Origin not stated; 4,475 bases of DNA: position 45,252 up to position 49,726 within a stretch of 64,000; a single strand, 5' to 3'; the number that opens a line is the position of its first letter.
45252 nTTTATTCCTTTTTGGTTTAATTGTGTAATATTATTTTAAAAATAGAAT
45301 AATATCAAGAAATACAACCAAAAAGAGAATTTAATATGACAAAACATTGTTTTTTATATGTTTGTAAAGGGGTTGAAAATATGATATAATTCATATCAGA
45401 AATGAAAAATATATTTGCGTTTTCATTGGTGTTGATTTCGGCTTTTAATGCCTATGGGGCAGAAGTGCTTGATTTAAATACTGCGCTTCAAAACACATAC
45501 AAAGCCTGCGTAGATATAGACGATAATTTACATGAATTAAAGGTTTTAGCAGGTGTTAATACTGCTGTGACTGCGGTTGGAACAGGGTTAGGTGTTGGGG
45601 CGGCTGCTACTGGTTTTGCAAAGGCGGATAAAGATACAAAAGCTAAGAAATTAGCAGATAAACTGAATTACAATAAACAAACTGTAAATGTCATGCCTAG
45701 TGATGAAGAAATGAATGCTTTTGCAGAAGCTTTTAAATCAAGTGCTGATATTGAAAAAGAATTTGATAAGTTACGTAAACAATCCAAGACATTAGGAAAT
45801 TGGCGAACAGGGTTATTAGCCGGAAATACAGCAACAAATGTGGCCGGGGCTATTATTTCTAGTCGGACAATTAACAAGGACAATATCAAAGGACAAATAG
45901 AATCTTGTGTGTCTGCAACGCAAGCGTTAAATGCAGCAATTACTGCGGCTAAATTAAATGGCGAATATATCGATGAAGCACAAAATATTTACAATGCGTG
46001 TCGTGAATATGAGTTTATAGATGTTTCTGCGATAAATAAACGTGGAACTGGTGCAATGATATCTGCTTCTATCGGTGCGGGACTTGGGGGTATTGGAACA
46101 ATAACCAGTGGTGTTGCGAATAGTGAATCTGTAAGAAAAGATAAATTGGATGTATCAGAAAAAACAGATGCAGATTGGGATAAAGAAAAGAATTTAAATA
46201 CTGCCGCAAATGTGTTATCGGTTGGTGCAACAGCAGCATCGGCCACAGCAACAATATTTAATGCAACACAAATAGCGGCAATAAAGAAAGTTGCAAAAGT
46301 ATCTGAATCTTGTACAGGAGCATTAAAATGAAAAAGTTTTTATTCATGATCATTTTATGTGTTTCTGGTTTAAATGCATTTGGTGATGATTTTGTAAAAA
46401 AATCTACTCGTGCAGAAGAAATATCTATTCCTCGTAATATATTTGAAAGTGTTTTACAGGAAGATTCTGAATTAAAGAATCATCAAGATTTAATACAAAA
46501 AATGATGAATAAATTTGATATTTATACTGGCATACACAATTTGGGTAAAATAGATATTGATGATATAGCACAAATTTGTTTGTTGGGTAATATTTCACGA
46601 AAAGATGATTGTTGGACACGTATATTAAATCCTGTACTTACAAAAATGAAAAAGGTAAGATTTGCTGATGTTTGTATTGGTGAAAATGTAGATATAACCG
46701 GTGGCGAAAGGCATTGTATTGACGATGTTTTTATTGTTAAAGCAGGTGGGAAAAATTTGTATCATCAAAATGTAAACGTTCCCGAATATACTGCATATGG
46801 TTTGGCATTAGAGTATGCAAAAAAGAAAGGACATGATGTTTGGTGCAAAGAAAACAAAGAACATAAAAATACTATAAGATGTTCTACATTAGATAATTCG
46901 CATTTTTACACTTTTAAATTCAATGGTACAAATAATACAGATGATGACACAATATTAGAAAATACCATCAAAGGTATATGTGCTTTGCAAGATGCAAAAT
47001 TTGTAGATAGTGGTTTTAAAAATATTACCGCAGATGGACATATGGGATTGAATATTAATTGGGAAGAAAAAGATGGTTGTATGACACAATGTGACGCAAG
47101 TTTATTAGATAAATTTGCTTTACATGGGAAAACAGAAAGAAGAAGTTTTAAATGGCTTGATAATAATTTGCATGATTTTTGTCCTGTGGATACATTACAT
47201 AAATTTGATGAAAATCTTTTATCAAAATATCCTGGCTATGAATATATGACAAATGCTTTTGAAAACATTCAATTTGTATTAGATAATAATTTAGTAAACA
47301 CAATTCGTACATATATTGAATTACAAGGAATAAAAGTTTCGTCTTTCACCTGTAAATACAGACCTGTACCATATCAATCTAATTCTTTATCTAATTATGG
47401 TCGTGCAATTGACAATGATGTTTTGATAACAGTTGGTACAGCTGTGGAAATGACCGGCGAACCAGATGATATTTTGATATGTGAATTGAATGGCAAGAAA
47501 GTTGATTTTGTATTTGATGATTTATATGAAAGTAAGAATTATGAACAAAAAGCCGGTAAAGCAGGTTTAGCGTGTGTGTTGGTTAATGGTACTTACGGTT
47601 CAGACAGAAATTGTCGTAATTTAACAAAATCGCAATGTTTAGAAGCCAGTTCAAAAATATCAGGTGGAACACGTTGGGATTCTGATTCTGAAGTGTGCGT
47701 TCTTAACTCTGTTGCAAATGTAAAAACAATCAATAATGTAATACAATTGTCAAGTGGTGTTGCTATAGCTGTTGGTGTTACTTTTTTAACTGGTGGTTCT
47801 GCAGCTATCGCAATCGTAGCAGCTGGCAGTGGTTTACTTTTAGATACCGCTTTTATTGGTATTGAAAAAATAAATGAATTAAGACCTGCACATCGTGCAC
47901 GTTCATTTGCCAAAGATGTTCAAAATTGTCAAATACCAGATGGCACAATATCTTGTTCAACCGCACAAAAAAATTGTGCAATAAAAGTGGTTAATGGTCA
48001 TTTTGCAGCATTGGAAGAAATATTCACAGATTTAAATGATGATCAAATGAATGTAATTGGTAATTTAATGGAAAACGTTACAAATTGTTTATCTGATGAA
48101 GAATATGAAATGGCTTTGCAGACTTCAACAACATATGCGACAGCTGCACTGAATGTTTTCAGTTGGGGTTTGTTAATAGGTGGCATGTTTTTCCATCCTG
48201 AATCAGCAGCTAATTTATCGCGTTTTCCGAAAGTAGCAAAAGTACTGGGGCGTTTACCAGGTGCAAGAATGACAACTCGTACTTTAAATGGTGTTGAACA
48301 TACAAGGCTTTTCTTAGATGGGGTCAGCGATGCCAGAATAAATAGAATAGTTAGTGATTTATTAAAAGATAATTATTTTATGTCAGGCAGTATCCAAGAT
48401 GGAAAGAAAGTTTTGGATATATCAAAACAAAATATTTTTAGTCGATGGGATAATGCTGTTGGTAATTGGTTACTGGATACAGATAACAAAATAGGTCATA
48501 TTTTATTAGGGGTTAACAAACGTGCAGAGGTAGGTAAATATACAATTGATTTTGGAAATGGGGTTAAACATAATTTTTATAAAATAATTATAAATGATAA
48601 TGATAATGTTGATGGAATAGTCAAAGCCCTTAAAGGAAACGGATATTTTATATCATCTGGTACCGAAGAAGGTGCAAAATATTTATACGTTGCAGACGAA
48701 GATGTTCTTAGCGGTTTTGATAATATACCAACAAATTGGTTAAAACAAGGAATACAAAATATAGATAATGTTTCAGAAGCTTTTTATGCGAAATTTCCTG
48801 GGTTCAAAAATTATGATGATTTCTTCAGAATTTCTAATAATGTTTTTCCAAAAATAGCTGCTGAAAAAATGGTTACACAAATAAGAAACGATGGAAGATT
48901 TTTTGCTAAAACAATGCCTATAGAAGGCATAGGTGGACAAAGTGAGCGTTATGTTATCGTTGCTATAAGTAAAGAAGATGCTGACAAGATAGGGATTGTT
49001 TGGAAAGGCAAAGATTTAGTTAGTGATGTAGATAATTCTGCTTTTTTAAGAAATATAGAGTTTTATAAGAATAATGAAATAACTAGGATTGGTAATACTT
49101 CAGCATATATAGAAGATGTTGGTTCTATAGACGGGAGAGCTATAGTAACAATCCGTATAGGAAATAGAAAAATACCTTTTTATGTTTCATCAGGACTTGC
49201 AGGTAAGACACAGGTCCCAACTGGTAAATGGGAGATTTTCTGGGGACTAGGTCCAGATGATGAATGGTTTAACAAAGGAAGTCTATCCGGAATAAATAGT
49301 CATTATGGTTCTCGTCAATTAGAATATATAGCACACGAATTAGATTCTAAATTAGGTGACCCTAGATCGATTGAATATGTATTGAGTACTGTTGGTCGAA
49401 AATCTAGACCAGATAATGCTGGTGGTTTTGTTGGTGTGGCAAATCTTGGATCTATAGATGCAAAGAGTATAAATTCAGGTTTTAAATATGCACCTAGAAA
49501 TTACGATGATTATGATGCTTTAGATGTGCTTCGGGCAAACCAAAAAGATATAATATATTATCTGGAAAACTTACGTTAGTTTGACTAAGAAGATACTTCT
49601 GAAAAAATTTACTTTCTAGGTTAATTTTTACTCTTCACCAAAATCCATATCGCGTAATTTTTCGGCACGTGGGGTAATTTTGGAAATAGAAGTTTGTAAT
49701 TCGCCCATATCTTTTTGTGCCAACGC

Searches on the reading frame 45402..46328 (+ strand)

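Call 5: search_protein_families(library=pfam, proteins=[window:45402-46328:+], max_evalue=0.1)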
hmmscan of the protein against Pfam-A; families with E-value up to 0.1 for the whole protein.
window:45402-46328:+ (309 aa): 0 families

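Call 6: search_protein_families(library=ncbifam, proteins=[window:45402-46328:+], max_evalue=0.1)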
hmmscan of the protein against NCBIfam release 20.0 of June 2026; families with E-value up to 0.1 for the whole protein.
window:45402-46328:+ (309 aa): 3 families
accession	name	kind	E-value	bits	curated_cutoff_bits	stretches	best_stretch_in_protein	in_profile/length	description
NF004611.0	PRK05942.1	equivalog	0.0023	16.9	628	1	114-204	231-309/394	aspartate aminotransferase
NF050030.1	thlkprotThyD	equivalog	0.0044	16.2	400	1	82-189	14-117/305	thylakoid membrane protein ThyD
TIGR02651.1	RNase_Z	equivalog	0.094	11.8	292.95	0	45-184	83-221/302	ribonuclease Z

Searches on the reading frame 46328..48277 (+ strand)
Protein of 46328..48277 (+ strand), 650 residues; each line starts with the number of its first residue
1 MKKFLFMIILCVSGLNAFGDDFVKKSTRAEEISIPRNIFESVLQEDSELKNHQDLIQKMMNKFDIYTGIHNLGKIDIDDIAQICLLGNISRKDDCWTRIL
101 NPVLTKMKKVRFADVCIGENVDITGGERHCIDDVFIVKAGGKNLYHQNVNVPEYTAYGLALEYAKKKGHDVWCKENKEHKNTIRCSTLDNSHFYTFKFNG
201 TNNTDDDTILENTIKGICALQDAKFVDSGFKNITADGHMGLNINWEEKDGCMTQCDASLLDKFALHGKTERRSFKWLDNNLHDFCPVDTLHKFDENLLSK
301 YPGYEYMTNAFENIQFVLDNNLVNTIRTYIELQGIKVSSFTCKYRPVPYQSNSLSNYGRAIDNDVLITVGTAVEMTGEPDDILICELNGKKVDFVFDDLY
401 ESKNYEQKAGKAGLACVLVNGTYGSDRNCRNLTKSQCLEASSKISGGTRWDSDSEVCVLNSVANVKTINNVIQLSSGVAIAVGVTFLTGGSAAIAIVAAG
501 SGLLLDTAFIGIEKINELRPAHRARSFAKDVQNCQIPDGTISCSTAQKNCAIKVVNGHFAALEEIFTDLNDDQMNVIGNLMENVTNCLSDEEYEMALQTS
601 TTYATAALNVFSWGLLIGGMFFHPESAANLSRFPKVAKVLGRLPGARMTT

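Call 63: predict_structure(alignment_id=A4)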
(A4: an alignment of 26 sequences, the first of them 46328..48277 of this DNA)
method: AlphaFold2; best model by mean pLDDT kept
length: 650 residues; sequences in the alignment: 26
mean_pLDDT: 66.5   pTM: 0.58
mean pLDDT of the five models: 66.5, 64.9, 64.5, 64.4, 63.0
residues with pLDDT >= 90: 105; 70-90: 237; 50-70: 139; < 50: 169
segments of 3 or more residues with pLDDT < 50: 13-29, 230-245, 353-377, 443-447, 453-457, 460-523, 601-629, 644-650
pLDDT, mean of each block of 10 residues (from residue 1): 61 39 34 81 90 91 79 74 89 84 79 74 75 88 87 93 94 78 88 92 85 94 77 41 56 90 88 60 80 75 84 85 82 78 88 43 33 41 92 90 69 70 66 64 52 50 28 23 23 23 28 31 59 74 78 71 56 66 80 65 36 32 42 62 43
secondary structure, 60 per line:
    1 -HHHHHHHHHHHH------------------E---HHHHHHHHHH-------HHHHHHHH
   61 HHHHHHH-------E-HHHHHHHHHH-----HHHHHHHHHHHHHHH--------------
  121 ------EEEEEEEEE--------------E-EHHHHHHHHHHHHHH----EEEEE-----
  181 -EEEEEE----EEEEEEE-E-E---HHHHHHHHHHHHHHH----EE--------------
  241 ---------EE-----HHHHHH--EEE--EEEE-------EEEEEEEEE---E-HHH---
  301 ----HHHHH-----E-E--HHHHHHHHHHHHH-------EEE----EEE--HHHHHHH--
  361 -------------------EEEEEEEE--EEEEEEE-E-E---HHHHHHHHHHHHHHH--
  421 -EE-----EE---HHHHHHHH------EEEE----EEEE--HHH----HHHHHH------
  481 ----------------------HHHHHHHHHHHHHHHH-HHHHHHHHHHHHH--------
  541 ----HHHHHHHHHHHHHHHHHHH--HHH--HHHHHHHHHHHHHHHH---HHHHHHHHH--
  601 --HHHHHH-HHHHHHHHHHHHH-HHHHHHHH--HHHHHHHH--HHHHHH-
elements in order (helices of 4 or more, strands of 3 or more residues): H2-13 H36-45 H53-67 H77-86 H92-106 E127-135 H153-166 E171-175 E182-187 E192-198 H206-220 H257-262 E265-267 E270-273 E281-289 H305-309 H320-332 E340-342 E347-349 H352-358 E380-387 E390-396 H404-418 H434-441 E448-451 E456-459 H469-474 H503-518 H520-532 H545-563 H571-586 H590-598 H603-608 H610-622 H624-631 H634-641 H644-649

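Call 66: fold_search(model_id=the predicted structure, library=pdb)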
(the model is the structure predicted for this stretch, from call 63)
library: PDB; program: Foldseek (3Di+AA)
matches with E <= 10: 238; with E <= 0.001: 0
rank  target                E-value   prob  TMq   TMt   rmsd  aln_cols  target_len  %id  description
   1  3tut                  1.2e-01  0.08  0.09  0.14  22.6       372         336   10  Crystal structure of RtcA.ATP binary complex (released 2011-12-28)
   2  3kgd_B                1.4e-01  0.08  0.09  0.14  21.8       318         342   10  Crystal structure of E. coli RNA 3' cyclase (released 2010-04-21)
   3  9csj_C                1.7e-01  0.07  0.07  0.11  18.1       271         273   10  Crystal structure of human glyoxalase domain-containing protein 4 (GLOD4) at 2.33 A resolution. (released 2025-08-13)
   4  3kgd_A                3.7e-01  0.04  0.08  0.12  21.1       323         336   10  Crystal structure of E. coli RNA 3' cyclase (released 2010-04-21)
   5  3kgd_C                5.7e-01  0.04  0.06  0.10  21.9       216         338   12  Crystal structure of E. coli RNA 3' cyclase (released 2010-04-21)
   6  8rsq                  6.3e-01  0.06  0.08  0.12  16.7       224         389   12  Crystal structure of marine actinobacteria clade rhodopsin (MAR) - human GTPase Arf1 (L8K,Q71L) chimera; Ground state (released 2025-04-02)
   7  1qmh_B                6.3e-01  0.04  0.06  0.09  19.7       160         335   12  Crystal structure of RNA 3'-terminal phosphate cyclase, an ubiquitous enzyme with unusual topology (released 2000-01-11)
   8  3kgd_D                7.1e-01  0.03  0.08  0.13  21.7       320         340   12  Crystal structure of E. coli RNA 3' cyclase (released 2010-04-21)
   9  6mx5                  8.3e-01  0.08  0.09  0.23  19.0       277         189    6  Crystal structure of H-NOX protein from Nostoc sp. (released 2018-11-07)
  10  7qcf_A                8.3e-01  0.06  0.08  0.16  19.4       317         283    9  X-ray crystallographic structure of E. coli K-12 glycyl-tRNA synthetase alpha subunit (glyQ) (released 2022-05-04)
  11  9dd0_B                1.4e+00  0.18  0.08  0.29   9.1       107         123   10  Designed allosteric facilitated dissociation switch AS1 in complex state TH with methylated lysines, crystal #2 (released 2025-08-20)
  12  8hbe_B                1.6e+00  0.05  0.11  0.12  21.8       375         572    9  Structure of human soluble guanylate cyclase in the inactive state at 3.1 angstrom (released 2023-04-19)
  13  3zi1                  1.6e+00  0.02  0.06  0.10  18.6       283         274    8  Crystal structure of human glyoxalase domain-containing protein 4 (GLOD4) (released 2013-01-16)
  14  3ghj                  1.7e+00  0.10  0.08  0.32  13.5       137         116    7  Crystal structure from the mobile metagenome of Halifax Harbour Sewage Outfall: Integron Cassette Protein HFX_CASS4 (released 2009-03-24)
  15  1qmh_A                1.7e+00  0.02  0.05  0.09  19.8       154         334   13  Crystal structure of RNA 3'-terminal phosphate cyclase, an ubiquitous enzyme with unusual topology (released 2000-01-11)
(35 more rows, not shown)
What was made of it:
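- Tried and rejected: The AF2 model has pLDDT 66.5, and the best Foldseek E-value is 0.12 (calls 63, 66).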

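Call 76: search_protein_families(library=ncbifam, proteins=[window:46328-48277:+], max_evalue=0.1)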
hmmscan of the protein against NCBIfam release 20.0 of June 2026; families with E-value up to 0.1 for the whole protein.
window:46328-48277:+ (650 aa): 0 families

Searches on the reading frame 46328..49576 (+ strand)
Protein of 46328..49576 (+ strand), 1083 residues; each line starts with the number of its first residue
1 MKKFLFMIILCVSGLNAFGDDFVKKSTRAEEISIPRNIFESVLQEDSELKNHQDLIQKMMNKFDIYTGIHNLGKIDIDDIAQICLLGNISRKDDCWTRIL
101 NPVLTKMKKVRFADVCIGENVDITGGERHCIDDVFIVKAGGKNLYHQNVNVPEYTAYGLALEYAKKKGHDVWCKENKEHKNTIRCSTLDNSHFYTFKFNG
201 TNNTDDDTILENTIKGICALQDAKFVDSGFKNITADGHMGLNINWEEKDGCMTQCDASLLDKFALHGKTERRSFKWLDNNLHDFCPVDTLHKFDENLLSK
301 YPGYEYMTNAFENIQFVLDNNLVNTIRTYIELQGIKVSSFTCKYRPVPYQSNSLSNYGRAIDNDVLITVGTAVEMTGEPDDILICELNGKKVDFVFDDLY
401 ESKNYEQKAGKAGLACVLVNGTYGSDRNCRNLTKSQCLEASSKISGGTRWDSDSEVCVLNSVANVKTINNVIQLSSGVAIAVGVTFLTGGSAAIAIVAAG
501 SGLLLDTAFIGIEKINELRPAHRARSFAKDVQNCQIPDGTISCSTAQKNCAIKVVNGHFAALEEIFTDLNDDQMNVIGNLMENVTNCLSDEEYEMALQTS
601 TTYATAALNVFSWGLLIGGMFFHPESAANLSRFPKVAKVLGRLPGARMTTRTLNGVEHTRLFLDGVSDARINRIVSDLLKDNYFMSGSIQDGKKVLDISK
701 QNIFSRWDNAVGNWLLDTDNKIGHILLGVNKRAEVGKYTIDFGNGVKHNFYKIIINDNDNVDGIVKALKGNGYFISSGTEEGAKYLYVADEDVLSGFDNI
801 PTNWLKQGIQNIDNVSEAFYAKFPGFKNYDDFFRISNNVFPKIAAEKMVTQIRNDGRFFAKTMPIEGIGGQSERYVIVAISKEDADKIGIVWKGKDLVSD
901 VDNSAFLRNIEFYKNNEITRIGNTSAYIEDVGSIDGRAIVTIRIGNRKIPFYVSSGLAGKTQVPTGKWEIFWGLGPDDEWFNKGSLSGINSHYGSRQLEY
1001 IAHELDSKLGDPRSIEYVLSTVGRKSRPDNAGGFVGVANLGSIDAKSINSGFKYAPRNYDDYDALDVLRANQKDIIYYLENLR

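Call 5: search_protein_families(library=pfam, proteins=[window:46328-49576:+], max_evalue=0.1)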
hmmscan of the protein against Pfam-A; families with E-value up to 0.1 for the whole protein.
window:46328-49576:+ (1083 aa): 0 families

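Call 6: search_protein_families(library=ncbifam, proteins=[window:46328-49576:+], max_evalue=0.1)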
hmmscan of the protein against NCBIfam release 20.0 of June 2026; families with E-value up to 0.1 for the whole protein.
window:46328-49576:+ (1083 aa): 0 families

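Call 44: find_homologous_proteins(query=window:46328-49576:+, max_evalue=0.001)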
Query window:46328-49576:+ (1083 aa): 26 proteins with E <= 0.001 among 8000 candidates.
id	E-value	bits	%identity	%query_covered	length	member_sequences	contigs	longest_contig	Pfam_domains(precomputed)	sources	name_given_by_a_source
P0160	0.0e+0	2368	100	95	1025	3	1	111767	-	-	-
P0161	0.0e+0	1534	81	75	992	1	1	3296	-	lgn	-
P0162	5.5e-218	744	45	70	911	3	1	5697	PF03536.22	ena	-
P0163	3.6e-175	603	38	74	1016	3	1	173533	PF00226.37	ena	-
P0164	2.4e-172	593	41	76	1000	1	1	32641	PF03536.22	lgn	-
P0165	6.9e-163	562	40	66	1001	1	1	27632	-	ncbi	-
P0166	4.3e-162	559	41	66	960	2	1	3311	PF03536.22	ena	-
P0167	3.3e-160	553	40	66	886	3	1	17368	-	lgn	-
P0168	3.6e-160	553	41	66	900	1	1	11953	-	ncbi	-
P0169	4.6e-159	549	39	66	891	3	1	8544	-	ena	-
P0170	3.8e-155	536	40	66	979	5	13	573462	-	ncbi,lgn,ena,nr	ncbi:MAG: hypothetical protein IJQ90_03335 [Alphaproteobacteria bacterium]|nr:hypothetical protein [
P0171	9.9e-153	528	39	69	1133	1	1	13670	-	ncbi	-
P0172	2.9e-151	523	40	65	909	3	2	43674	-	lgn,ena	-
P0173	2.9e-149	517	39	65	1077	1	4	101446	-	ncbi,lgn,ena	-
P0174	1.1e-145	505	31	66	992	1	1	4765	-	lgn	-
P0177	4.3e-140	486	39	69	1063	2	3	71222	-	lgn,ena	-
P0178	2.6e-138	481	32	76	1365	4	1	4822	-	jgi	jgi:hypothetical protein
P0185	2.8e-20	90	24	52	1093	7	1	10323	-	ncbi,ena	-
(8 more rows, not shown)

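Call 45: search_protein_families(library=pfam, proteins=[P0162, P0163, P0164, P0166, P0171, P0173, P0178, P0185, P0177], max_evalue=0.01)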
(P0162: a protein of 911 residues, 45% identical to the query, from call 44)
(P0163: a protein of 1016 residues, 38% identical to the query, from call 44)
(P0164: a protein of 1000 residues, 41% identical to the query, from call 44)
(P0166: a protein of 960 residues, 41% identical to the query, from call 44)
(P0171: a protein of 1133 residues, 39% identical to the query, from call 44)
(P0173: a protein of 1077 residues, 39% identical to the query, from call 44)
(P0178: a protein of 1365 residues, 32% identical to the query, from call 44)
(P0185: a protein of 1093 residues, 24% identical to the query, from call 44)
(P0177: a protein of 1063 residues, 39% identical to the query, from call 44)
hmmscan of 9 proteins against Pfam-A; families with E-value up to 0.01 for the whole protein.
P0162 (911 aa): 0 families

P0163 (1016 aa): 1 family
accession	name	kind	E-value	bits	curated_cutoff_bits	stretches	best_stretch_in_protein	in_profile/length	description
PF00226.36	DnaJ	-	5.2e-07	30.1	27.8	1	958-1011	7-59/63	DnaJ domain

P0164 (1000 aa): 0 families

P0166 (960 aa): 0 families

P0171 (1133 aa): 0 families

P0173 (1077 aa): 0 families

P0178 (1365 aa): 1 family
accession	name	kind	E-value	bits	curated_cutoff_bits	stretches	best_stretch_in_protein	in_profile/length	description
PF06293.20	Kdo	-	0.0039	17.1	21.3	0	982-1027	125-171/207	Lipopolysaccharide kinase (Kdo/WaaP) family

P0185 (1093 aa): 0 families

P0177 (1063 aa): 0 families
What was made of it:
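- A J-domain at the C-terminus of cargo P0163 (E 5e-7, call 45) would fit a cytoplasmic C-terminus.
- Tried and rejected: Only a C-terminal J-domain in P0163 held up (call 45).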

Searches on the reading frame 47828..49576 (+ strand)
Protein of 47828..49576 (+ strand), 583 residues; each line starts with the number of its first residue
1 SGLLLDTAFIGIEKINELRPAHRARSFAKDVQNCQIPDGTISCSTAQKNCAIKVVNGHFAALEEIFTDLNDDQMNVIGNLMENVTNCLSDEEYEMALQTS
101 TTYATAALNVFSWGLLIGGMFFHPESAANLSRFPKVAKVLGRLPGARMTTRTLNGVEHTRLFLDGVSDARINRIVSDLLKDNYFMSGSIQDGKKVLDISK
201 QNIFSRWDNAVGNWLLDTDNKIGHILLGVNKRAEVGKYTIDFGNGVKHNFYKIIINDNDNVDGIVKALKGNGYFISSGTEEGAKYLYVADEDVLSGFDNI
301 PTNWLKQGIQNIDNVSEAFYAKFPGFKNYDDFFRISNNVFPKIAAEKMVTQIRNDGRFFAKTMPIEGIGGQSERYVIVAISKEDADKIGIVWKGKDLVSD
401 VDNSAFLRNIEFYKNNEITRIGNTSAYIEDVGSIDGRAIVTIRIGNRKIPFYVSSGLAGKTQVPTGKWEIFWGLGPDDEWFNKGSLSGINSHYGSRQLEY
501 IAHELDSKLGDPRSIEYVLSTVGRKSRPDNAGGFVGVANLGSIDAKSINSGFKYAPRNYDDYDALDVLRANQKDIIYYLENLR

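Call 26: search_protein_families(library=pfam, alignment_id=A2, max_evalue=0.01)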
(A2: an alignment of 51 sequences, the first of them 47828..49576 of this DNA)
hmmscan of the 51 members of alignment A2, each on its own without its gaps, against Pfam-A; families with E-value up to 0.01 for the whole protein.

A. member 1, window:47828-49576:+ (583 aa): 0 families

B. families by the number of members that match (of 51 scanned): 9 families
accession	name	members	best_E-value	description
PF00226.36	DnaJ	2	0.0002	DnaJ domain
PF02829.19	3H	2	0.0041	3H domain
PF11496.14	HDA2-3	1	0.00011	Class II histone deacetylase complex subunits 2 and 3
PF21421.2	ATR1_WY-dom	1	0.0017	Avirulence protein ATR1, WY-domain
PF15784.10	GPS2_interact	1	0.0024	G-protein pathway suppressor 2-interacting domain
PF18818.7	MPTase-PolyVal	1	0.0029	Zincin-like metallopeptidase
PF12917.13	YfbR-like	1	0.0034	5'-deoxynucleotidase YfbR-like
PF24156.1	DUF7407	1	0.004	Domain of unknown function (DUF7407)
PF02512.19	UK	1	0.0098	Virulence determinant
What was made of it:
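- Closest known: Polymorphic toxin systems in general. Different: Most C-termini match no known toxin domain (call 26).
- The C-termini of the large cargos contain no recognisable toxin domain (call 26).
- Tried and rejected: Among 51 C-termini only scattered weak Pfam hits appeared (call 26).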

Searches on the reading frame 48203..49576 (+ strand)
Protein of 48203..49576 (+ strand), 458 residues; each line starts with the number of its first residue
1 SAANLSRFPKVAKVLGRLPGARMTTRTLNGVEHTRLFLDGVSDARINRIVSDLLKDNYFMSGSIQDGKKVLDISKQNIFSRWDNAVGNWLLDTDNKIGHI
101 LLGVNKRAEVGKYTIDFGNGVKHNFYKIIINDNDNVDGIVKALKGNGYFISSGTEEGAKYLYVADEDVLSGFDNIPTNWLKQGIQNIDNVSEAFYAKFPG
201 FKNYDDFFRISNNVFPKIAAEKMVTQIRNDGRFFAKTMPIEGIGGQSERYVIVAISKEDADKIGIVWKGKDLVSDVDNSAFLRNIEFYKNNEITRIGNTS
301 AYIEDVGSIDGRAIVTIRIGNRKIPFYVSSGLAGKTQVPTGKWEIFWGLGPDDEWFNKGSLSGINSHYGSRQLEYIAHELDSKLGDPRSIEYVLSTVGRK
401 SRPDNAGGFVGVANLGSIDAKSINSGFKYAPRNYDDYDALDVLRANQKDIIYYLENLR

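Call 75: search_solved_structures(query=window:48203-49576:+, max_evalue=10)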
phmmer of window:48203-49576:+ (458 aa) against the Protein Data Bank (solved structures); distinct sequences matched with E-value up to 10: 4.
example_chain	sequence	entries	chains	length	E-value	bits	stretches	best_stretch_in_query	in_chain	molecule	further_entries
5l8i_A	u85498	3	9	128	0.17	13.7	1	199-250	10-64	Gastrotropin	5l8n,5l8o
1o1u_A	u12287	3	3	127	0.2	13.5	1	199-250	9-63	Gastrotropin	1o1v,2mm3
2n5n_A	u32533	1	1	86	0.38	12.6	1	183-246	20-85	Chromodomain-helicase-DNA-binding protein 4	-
9kfx_A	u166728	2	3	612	2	10.2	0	50-87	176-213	Synthetic PPR-DYW protein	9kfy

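Call 76: search_protein_families(library=ncbifam, proteins=[window:48203-49576:+], max_evalue=0.1)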
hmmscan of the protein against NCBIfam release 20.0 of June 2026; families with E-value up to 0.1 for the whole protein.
window:48203-49576:+ (458 aa): 0 families
